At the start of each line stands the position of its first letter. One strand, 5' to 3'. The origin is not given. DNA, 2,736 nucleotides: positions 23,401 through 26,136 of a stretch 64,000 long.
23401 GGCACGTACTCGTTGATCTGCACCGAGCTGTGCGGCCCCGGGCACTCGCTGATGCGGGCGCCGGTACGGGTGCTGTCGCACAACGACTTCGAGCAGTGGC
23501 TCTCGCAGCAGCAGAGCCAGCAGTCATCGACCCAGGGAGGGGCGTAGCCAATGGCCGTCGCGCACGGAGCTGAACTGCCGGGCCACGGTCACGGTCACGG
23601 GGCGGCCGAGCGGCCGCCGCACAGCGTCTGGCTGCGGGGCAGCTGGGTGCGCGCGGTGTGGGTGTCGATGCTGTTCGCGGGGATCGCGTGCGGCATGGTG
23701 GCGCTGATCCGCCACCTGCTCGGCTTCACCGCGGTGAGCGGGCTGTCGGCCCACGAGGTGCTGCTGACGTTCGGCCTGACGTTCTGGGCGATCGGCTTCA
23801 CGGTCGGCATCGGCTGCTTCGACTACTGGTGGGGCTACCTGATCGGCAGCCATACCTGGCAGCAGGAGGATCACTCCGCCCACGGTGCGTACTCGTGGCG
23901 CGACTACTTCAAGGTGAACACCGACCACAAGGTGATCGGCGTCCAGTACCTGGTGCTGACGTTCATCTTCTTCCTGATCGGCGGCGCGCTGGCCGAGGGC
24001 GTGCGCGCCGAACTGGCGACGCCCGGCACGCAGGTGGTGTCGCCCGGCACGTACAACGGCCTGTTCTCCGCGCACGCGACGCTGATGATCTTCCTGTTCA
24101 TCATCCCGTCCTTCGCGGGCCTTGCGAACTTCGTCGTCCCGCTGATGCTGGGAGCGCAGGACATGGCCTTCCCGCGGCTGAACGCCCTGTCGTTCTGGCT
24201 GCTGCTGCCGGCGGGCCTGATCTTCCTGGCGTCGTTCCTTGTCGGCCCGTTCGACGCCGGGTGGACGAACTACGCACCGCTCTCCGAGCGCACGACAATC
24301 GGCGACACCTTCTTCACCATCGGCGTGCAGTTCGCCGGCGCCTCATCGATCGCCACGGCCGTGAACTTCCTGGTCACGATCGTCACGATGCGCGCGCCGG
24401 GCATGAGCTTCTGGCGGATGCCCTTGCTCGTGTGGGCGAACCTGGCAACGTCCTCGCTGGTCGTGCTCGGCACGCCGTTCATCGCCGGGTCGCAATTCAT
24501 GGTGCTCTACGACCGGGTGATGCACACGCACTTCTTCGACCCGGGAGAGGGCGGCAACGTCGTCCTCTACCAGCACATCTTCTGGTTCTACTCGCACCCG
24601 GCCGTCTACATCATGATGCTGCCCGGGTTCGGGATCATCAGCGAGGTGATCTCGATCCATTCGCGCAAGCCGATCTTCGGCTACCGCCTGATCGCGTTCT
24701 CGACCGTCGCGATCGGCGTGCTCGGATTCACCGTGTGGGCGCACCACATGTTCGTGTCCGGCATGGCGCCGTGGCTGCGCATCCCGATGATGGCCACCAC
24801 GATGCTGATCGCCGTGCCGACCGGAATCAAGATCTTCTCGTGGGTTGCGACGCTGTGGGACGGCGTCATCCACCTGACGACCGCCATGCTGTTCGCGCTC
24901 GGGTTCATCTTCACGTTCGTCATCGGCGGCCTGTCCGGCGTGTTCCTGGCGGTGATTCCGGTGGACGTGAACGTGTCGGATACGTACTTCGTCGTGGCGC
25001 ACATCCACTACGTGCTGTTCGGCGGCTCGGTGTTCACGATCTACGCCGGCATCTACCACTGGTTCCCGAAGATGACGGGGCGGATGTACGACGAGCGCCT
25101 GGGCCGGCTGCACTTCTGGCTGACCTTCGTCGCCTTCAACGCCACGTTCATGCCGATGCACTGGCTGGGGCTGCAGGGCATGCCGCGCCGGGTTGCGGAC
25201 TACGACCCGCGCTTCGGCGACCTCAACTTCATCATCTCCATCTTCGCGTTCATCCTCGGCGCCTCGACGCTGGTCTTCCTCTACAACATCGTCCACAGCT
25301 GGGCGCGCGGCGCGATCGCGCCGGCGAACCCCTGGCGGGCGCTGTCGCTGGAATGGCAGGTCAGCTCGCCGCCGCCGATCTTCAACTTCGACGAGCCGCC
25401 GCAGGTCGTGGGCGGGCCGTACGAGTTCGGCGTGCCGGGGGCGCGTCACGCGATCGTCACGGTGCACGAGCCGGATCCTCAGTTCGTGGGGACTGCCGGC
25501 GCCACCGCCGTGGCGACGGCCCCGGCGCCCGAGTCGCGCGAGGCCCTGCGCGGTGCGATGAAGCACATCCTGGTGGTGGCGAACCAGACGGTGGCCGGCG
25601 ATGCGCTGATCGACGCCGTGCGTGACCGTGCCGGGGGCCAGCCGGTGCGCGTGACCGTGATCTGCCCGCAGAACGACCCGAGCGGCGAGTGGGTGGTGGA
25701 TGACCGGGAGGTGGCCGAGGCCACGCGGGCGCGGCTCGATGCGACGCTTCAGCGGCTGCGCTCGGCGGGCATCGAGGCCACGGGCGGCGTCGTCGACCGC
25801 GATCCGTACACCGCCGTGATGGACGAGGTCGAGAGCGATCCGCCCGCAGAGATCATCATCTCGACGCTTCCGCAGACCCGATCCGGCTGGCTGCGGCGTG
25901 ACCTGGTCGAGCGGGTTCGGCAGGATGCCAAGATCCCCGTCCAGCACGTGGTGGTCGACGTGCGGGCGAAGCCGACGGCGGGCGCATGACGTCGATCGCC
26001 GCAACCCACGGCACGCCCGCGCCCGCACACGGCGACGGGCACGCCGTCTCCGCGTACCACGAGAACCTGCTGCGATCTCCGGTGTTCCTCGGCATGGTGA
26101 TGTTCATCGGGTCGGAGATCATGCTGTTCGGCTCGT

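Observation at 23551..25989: A2-type oxidase subunit I decorated with an N-terminal His-rich 2-TM extension and a C-terminal soluble USP-like domain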

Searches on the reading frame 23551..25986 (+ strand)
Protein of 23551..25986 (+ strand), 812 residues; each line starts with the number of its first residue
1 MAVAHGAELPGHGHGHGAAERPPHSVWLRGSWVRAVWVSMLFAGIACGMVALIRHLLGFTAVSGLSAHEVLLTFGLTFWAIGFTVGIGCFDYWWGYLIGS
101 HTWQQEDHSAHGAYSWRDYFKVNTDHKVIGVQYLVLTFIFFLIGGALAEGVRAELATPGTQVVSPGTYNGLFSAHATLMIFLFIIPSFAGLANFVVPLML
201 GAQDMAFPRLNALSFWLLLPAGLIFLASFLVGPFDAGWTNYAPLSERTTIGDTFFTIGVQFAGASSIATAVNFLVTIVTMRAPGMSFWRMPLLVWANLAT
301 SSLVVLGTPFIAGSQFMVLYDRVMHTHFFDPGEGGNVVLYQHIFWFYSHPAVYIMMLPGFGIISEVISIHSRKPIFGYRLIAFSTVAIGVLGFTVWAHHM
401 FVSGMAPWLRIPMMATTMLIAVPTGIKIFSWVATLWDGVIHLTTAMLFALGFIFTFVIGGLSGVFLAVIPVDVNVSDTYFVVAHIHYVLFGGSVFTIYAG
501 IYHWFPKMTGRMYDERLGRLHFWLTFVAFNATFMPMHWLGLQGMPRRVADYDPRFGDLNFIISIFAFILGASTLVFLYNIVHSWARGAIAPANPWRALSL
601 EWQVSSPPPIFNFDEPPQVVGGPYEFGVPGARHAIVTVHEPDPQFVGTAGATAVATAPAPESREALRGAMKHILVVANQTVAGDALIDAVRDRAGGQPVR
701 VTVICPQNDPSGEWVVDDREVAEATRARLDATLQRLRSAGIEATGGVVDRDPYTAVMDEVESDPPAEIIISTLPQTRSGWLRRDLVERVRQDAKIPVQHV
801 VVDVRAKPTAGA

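Call 3: search_protein_families(library=pfam, proteins=[window:23551-25986:+], max_evalue=1)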
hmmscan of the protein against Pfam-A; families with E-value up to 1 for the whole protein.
window:23551-25986:+ (812 aa): 2 families
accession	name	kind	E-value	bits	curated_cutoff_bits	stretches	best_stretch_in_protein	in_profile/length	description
PF00115.25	COX1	-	2.9e-155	517.9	34.8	1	129-568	2-436/436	Cytochrome C and Quinol oxidase polypeptide I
PF00582.32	Usp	-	0.18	12.8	24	1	670-797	1-137/141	Universal stress protein family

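Call 4: search_protein_families(library=ncbifam, proteins=[window:23551-25986:+], max_evalue=1)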
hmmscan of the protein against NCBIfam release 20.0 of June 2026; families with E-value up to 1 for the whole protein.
window:23551-25986:+ (812 aa): 7 families
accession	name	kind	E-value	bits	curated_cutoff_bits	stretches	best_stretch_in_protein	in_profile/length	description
TIGR02891.1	CtaD_CoxA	equivalog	5.3e-207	688.4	670.75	1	123-619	4-504/504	cytochrome c oxidase subunit I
NF050116.1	cyt_aa3_Actin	exception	7.6e-177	589.3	880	1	123-619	5-507/522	aa3-type cytochrome oxidase subunit I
TIGR02882.1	QoxB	equivalog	1.2e-135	453.4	1015.5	1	113-619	38-550/643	cytochrome aa3 quinol oxidase subunit I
TIGR02843.1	CyoB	equivalog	4.5e-131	438.4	1020.35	1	113-619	41-557/646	cytochrome o ubiquinol oxidase subunit I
NF011592.0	PRK15017.1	equivalog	2.2e-110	370.4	1271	1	113-619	42-558/663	cytochrome o ubiquinol oxidase subunit I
NF041075.1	quin_ox_SoxB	equivalog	4.4e-15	55.6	700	1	167-583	38-453/468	proton pump complex quinol oxidase subunit SoxB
TIGR00780.1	ccoN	equivalog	1.5e-06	27.4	583.15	1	343-540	200-402/474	cytochrome-c oxidase, cbb3-type subunit I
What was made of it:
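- Checked: It matches TIGR02891 over 123-619 at 688 bits, above the 670.75 cut-off (calls 3, 4).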

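Call 7: find_homologous_proteins(query=window:23551-25986:+, max_evalue=1e-10)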
Query window:23551-25986:+ (812 aa): 8000 proteins with E <= 1e-10 among 8000 candidates; the best 120 are listed.
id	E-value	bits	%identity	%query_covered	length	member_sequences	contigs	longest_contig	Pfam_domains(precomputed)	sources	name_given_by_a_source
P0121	0.0e+0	1659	89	100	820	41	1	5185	PF00115.26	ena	-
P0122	0.0e+0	1630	88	100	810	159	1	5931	PF00115.26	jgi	jgi:cytochrome c oxidase subunit I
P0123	0.0e+0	1600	86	100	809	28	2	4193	PF00115.26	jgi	jgi:cytochrome c oxidase subunit I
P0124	0.0e+0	1576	85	98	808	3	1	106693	PF00115.26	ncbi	-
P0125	0.0e+0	1512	84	97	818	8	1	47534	PF00115.26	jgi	jgi:cytochrome c oxidase subunit I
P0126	0.0e+0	1474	80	100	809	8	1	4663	PF00115.26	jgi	-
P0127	0.0e+0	1458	80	97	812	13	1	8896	PF00115.26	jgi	-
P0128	0.0e+0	1442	78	99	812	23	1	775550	PF00115.26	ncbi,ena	-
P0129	0.0e+0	1383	75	98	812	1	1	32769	PF00115.26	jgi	jgi:cytochrome c oxidase subunit I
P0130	0.0e+0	1380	76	98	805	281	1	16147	PF00115.26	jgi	jgi:cytochrome c oxidase subunit I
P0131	0.0e+0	1379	74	99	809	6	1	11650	PF00115.26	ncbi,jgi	jgi:cytochrome c oxidase subunit I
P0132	0.0e+0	1374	75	99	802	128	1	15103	PF00115.26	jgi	jgi:cytochrome c oxidase subunit 1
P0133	0.0e+0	1369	76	98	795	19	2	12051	PF00115.26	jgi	jgi:cytochrome c oxidase subunit I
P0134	0.0e+0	1367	74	99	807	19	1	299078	PF00115.26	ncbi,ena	-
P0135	0.0e+0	1362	73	99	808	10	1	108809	PF00115.26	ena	-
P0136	0.0e+0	1345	73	97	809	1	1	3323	PF00115.26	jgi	jgi:cytochrome c oxidase subunit I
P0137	0.0e+0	1344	74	97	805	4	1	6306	PF00115.26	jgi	jgi:cytochrome c oxidase subunit 1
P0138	0.0e+0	1341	73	99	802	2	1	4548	PF00115.26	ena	-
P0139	0.0e+0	1338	74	99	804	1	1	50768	PF00115.26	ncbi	-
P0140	0.0e+0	1330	72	100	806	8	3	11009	PF00115.26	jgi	jgi:cytochrome c oxidase subunit 1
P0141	0.0e+0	1318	71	99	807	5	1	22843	PF00115.26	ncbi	ncbi:MAG: cbb3-type cytochrome c oxidase subunit I [Gaiellales bacterium]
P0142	0.0e+0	1317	83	84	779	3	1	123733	PF00115.26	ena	-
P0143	0.0e+0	1300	73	98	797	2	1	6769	PF00115.26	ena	-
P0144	0.0e+0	1300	72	98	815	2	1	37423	PF00115.26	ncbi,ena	-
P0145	0.0e+0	1297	72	97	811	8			PF00115.26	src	-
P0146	0.0e+0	1164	76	83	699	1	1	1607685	PF00115.26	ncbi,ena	-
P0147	0.0e+0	1150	89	70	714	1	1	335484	PF00115.26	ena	-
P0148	0.0e+0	1121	66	90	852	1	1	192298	PF00115.26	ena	-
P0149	0.0e+0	1119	60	96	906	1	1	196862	PF00115.26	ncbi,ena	-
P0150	0.0e+0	1105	61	95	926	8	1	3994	PF00115.26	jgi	jgi:cytochrome c oxidase subunit 1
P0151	0.0e+0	1088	65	87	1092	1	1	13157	PF00115.26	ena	-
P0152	0.0e+0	1073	63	98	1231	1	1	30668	PF00115.26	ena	-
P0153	0.0e+0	1071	61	97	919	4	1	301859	PF00115.26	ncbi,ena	-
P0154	0.0e+0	1066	76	76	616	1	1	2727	PF00115.26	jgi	-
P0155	0.0e+0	1064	60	97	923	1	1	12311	PF00115.26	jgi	jgi:cytochrome c oxidase subunit 1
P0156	0.0e+0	1055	72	80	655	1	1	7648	PF00115.26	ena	-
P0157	0.0e+0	1053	59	97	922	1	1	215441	PF00115.26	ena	-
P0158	0.0e+0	1052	62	88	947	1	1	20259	PF00115.26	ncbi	ncbi:MAG: cytochrome c oxidase subunit I [Solirubrobacterales bacterium]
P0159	0.0e+0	1042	59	98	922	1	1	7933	PF00115.26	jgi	jgi:cytochrome c oxidase subunit 1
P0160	0.0e+0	1040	62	96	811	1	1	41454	PF00115.26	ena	-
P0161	0.0e+0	1034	58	99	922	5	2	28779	PF00115.26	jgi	jgi:cytochrome c oxidase subunit 1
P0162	0.0e+0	1033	74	78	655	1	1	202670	PF00115.26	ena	-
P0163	0.0e+0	1033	64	83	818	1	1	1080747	PF00115.26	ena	-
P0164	0.0e+0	1022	59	99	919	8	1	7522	PF00115.26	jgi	-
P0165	0.0e+0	1022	62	90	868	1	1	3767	PF00115.26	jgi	jgi:cytochrome c oxidase subunit 1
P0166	0.0e+0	1015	58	96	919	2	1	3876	PF00115.26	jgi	jgi:cytochrome c oxidase subunit I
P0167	0.0e+0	1014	58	98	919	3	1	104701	PF00115.26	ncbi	ncbi:MAG: cbb3-type cytochrome c oxidase subunit I [Thermoleophilia bacterium]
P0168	0.0e+0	1013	58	99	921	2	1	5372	PF00115.26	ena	-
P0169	0.0e+0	1012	60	96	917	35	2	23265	PF00115.26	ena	-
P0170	2.0e-298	1010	60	96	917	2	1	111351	PF00115.26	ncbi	-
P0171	2.7e-298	1010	80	68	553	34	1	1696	PF00115.26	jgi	jgi:cytochrome c oxidase subunit 1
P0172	8.8e-298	1008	59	99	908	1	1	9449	PF00115.26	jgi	jgi:cytochrome c oxidase subunit 1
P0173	2.3e-297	1007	61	96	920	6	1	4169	PF00115.26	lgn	-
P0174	5.0e-297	1006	59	96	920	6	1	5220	PF00115.26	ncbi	-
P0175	5.2e-297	1006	60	96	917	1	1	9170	PF00115.26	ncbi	-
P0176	9.4e-297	1005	58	96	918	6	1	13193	PF00115.26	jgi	-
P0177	1.8e-296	1004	87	63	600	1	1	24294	PF00115.26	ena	-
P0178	8.5e-296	1002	58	99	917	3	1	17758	PF00115.26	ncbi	-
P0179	4.0e-295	1000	58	97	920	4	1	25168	PF00115.26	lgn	-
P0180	7.1e-295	999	62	89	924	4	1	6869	PF00115.26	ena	-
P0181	7.6e-295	999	61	88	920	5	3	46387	PF00115.26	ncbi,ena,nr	ncbi:MAG: cytochrome c oxidase subunit I [Thermoleophilia bacterium]|nr:cytochrome c oxidase subunit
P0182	7.6e-295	999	61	90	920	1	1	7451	PF00115.26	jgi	jgi:cytochrome c oxidase subunit 1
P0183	2.6e-294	997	59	96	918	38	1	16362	PF00115.26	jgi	jgi:cytochrome c oxidase subunit 1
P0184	4.4e-294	996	59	97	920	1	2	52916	PF00115.26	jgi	jgi:cytochrome c oxidase subunit 1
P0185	4.8e-294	996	56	97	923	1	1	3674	PF00115.26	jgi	jgi:cytochrome c oxidase subunit 1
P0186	7.3e-294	995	59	98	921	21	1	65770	PF00115.26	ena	-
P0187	3.4e-293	993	61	94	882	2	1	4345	PF00115.26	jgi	jgi:cytochrome c oxidase subunit 1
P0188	3.9e-293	993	59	89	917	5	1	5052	PF00115.26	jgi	jgi:cytochrome c oxidase subunit 1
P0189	4.9e-293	993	59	95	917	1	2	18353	PF00115.26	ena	-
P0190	1.1e-292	991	59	98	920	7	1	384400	PF00115.26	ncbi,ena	-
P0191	1.6e-292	991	57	95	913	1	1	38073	PF00115.26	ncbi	-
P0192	1.7e-291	988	59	95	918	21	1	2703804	PF00115.26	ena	-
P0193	3.2e-291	987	55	98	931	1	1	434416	PF00115.26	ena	-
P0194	4.5e-291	986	70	77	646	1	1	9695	PF00115.26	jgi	jgi:cytochrome c oxidase subunit 1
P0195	1.2e-290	985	58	97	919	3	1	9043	PF00115.26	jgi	jgi:cytochrome c oxidase subunit 1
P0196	2.2e-290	984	58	97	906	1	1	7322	PF00115.26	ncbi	ncbi:MAG: cytochrome c oxidase subunit I [Actinomycetota bacterium]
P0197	9.1e-290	982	58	97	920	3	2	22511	PF00115.26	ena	-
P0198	1.0e-289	982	58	97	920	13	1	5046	PF00115.26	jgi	-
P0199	1.3e-289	981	59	96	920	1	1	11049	PF00115.26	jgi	jgi:cytochrome c oxidase subunit I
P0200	4.7e-289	979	56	97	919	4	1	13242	PF00115.26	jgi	jgi:cytochrome c oxidase subunit 1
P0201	9.7e-289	978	57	99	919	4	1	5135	PF00115.26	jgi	-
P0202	1.3e-288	978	59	95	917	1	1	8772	PF00115.26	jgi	jgi:cytochrome c oxidase subunit 1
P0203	1.6e-288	978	58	96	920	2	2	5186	PF00115.26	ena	-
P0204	1.9e-288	977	67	78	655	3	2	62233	PF00115.26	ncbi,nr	ncbi:MAG: cytochrome c oxidase subunit I [Actinomycetota bacterium]|nr:cytochrome c oxidase subunit 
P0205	2.5e-288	977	57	96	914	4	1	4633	PF00115.26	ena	-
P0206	3.3e-288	977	57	96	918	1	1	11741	PF00115.26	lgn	-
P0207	6.1e-288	976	60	95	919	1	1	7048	PF00115.26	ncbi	-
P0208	1.8e-287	974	59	99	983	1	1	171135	PF00115.26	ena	-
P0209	2.6e-287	974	59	95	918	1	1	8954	PF00115.26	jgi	jgi:cytochrome c oxidase subunit 1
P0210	2.9e-287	974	70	75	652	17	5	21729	PF00115.26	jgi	jgi:cytochrome c oxidase subunit 1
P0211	3.0e-287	974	57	99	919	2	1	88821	PF00115.26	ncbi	-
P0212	4.1e-287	973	70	76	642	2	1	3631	PF00115.26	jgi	-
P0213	4.6e-287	973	70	75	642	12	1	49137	PF00115.26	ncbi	-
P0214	4.7e-287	973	58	97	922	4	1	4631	PF00115.26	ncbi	-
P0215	5.3e-287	973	70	75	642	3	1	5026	PF00115.26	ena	-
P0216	7.1e-287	972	69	76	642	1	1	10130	PF00115.26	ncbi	-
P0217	8.2e-287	972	71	76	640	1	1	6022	PF00115.26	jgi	jgi:cytochrome c oxidase subunit 1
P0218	1.1e-286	972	70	77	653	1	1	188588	PF00115.26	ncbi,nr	ncbi:MAG TPA: cytochrome c oxidase subunit I [Gaiellaceae bacterium]|nr:cytochrome c oxidase subunit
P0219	1.2e-286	972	70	77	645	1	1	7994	PF00115.26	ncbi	-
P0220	1.3e-286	971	57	98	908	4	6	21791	PF00115.26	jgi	jgi:cytochrome c oxidase subunit 1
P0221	1.5e-286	971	60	89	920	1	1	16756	PF00115.26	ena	-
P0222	1.6e-286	971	70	75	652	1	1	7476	PF00115.26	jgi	jgi:cytochrome c oxidase subunit I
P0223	2.1e-286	971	58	97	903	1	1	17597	PF00115.26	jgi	jgi:cytochrome c oxidase subunit I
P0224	2.4e-286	970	69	77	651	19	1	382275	PF00115.26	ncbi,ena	-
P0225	2.5e-286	970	58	98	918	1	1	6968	PF00115.26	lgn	-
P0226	3.1e-286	970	57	95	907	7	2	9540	PF00115.26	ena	-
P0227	3.2e-286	970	59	92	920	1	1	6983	PF00115.26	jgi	jgi:cytochrome c oxidase subunit I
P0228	3.6e-286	970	58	97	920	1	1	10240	PF00115.26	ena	-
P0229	3.8e-286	970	58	97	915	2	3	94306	PF00115.26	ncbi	ncbi:MAG: cytochrome c oxidase subunit I [Thermoleophilia bacterium]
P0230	3.9e-286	970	58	96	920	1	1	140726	PF00115.26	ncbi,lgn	-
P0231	5.0e-286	969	61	89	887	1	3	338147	PF00115.26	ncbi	ncbi:MAG: cytochrome c oxidase subunit I [Thermoleophilia bacterium]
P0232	5.8e-286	969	57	97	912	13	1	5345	PF00115.26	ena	-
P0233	6.3e-286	969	58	96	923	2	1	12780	PF00115.26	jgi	jgi:cytochrome c oxidase subunit 1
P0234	8.1e-286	969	57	98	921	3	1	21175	PF00115.26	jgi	jgi:cytochrome c oxidase subunit 1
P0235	1.0e-285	968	69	77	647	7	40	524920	PF00115.26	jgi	jgi:cytochrome c oxidase subunit I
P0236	1.4e-285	968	69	78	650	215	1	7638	PF00115.26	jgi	-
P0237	1.7e-285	968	59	91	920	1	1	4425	PF00115.26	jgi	jgi:cytochrome c oxidase subunit I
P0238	1.9e-285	968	70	76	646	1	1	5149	PF00115.26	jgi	jgi:cytochrome c oxidase subunit 1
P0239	2.8e-285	967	58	96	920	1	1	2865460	PF00115.26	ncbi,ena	-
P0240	2.9e-285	967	70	76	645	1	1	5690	PF00115.26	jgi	jgi:cytochrome c oxidase subunit I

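Call 43: find_encoding_contigs(protein=P0218, flank=5000, max_places=1)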
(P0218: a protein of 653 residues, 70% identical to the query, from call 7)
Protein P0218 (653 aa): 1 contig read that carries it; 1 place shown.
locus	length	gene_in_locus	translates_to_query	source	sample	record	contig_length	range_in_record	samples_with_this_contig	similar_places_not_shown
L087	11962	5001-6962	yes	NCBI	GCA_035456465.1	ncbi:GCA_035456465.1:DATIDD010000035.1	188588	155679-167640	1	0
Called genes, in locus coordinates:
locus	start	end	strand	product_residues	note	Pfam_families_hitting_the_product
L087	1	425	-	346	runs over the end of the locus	PF02350:Epimerase_2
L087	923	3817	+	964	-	PF01590:GAF, PF13185:GAF_2, PF13492:GAF_3, PF08448:PAS_4, PF13426:PAS_9, PF01590:GAF, PF13185:GAF_2, PF13492:GAF_3, +7 more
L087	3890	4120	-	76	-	PF20059:DUF6458 (weak)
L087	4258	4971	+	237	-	PF02790:COX2_TM, PF00116:COX2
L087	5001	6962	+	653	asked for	PF00115:COX1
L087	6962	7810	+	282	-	-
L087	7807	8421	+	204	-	PF00510:COX3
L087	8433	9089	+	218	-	-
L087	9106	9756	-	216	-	PF14495:Cytochrom_C550 (faint), PF00034:Cytochrom_C, PF13442:Cytochrome_CBB3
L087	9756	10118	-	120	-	PF01740:STAS, PF13466:STAS_2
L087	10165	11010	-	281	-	PF13432:TPR_16 (faint), PF14559:TPR_19 (faint), PF23914:TPR_CcmH_CycH (faint), PF13371:TPR_9 (weak), PF13431:TPR_17 (faint), PF13428:TPR_14 (faint), PF13371:TPR_9 (weak)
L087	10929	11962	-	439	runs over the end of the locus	PF22039:HUTI_composite_bact (weak), PF01979:Amidohydro_1, PF07969:Amidohydro_3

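Call 44: find_encoding_contigs(protein=P0224, flank=5000, max_places=1)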
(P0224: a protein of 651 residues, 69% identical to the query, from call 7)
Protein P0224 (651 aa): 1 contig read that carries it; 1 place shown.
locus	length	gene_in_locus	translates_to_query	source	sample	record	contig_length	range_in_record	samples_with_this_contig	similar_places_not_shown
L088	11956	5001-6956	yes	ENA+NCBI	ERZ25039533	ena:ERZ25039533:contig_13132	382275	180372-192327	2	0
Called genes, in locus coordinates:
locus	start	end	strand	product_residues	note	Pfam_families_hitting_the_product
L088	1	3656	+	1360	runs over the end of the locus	PF01590:GAF, PF13185:GAF_2, PF13492:GAF_3, PF01590:GAF, PF13185:GAF_2, PF13492:GAF_3, PF08448:PAS_4, PF13185:GAF_2, +12 more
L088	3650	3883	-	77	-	PF20059:DUF6458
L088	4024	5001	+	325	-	PF02790:COX2_TM, PF00116:COX2, PF00034:Cytochrom_C (faint)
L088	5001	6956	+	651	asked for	PF00115:COX1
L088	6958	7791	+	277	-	-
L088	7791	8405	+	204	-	PF00510:COX3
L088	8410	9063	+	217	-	-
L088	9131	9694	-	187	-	PF01797:Y1_Tnp (weak)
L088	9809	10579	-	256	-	PF00034:Cytochrom_C (weak), PF13442:Cytochrome_CBB3 (faint), PF00034:Cytochrom_C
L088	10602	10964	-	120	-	PF01740:STAS, PF13466:STAS_2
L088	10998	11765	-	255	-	PF13414:TPR_11 (faint), PF13428:TPR_14 (faint), PF13431:TPR_17 (faint), PF14559:TPR_19 (faint), PF07719:TPR_2 (faint), PF13174:TPR_6 (faint), PF13371:TPR_9, PF13432:TPR_16 (weak), +1 more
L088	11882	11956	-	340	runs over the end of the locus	PF00962:A_deaminase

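Call 51: predict_structure(alignment_id=A3)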
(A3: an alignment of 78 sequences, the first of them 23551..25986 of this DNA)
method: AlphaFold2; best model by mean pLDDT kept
length: 812 residues; sequences in the alignment: 78
mean_pLDDT: 81.5   pTM: 0.72
mean pLDDT of the five models: 81.5, 80.0, 78.7, 78.6, 78.3
residues with pLDDT >= 90: 398; 70-90: 256; 50-70: 59; < 50: 99
segments of 3 or more residues with pLDDT < 50: 1-18, 593-658, 710-715, 807-812
pLDDT, mean of each block of 10 residues (from residue 1): 33 43 79 96 97 93 85 96 96 87 56 82 91 96 96 91 87 91 94 89 88 96 95 77 70 91 94 91 79 89 85 81 79 78 70 86 93 85 83 66 64 82 92 90 96 95 80 68 92 96 91 97 98 95 84 94 97 97 93 43 33 34 32 28 33 42 73 95 93 90 84 60 91 94 95 96 96 89 94 96 66 31
secondary structure, 60 per line:
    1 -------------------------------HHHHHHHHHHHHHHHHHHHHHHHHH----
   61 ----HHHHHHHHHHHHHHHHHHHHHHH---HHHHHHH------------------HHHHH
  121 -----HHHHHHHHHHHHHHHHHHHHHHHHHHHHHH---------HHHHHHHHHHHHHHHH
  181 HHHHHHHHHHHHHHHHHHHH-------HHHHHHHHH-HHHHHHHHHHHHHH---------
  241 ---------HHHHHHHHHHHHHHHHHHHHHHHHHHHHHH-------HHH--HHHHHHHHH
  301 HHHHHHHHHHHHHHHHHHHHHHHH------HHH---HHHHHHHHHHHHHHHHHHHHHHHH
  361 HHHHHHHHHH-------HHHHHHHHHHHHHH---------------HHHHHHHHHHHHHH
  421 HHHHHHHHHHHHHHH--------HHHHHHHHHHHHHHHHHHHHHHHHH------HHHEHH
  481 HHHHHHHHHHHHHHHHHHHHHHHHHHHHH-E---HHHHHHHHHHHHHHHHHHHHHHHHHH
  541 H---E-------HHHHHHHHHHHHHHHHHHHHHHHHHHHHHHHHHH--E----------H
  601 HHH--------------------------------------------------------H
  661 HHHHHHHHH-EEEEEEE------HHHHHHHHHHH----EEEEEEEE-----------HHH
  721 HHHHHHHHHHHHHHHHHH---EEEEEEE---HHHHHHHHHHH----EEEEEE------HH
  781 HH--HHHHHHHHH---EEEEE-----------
elements in order (helices of 4 or more, strands of 3 or more residues): H32-56 H65-87 H91-97 H116-120 H126-155 H165-200 H208-216 H218-231 H250-279 H292-324 H337-370 H378-391 H407-435 H444-468 H479-509 H515-541 H553-586 H600-603 H660-669 E671-677 H684-694 E699-706 H718-738 E742-748 H752-762 E767-772 H779-782 H785-793 E797-801
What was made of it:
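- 23641..23916 (+): Residues 31-122: two extra transmembrane helices (32-56, 65-87) plus a cytoplasmic loop carrying the conserved motifs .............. and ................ AlphaFold2 helices with pLDDT above 90 (call 51).
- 25327..25470 (+): Residues 593-640: clade-specific tail after helix XII (…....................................). It is as constrained as the catalytic core. Candidate docking element for the domain or other subunits. AlphaFold2 pLDDT below 50, so it is not placed in the monomer model (call 51).
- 25471..25557 (+): Residues 641-669: variable Ala/Pro-rich linker ending in a short helix. It covers the position where relatives with a separate domain gene have the coxI stop. 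Low pLDDT (call 51).
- Checked: AlphaFold2 predicts helices at 32-56 and 65-87 with pLDDT above 90 (call 51).
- AlphaFold2 does not place the tail and linker confidently (pLDDT below 50, call 51), and no coordinates were available to me.
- Tried and rejected: Docking of the domain could not be examined (call 51).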
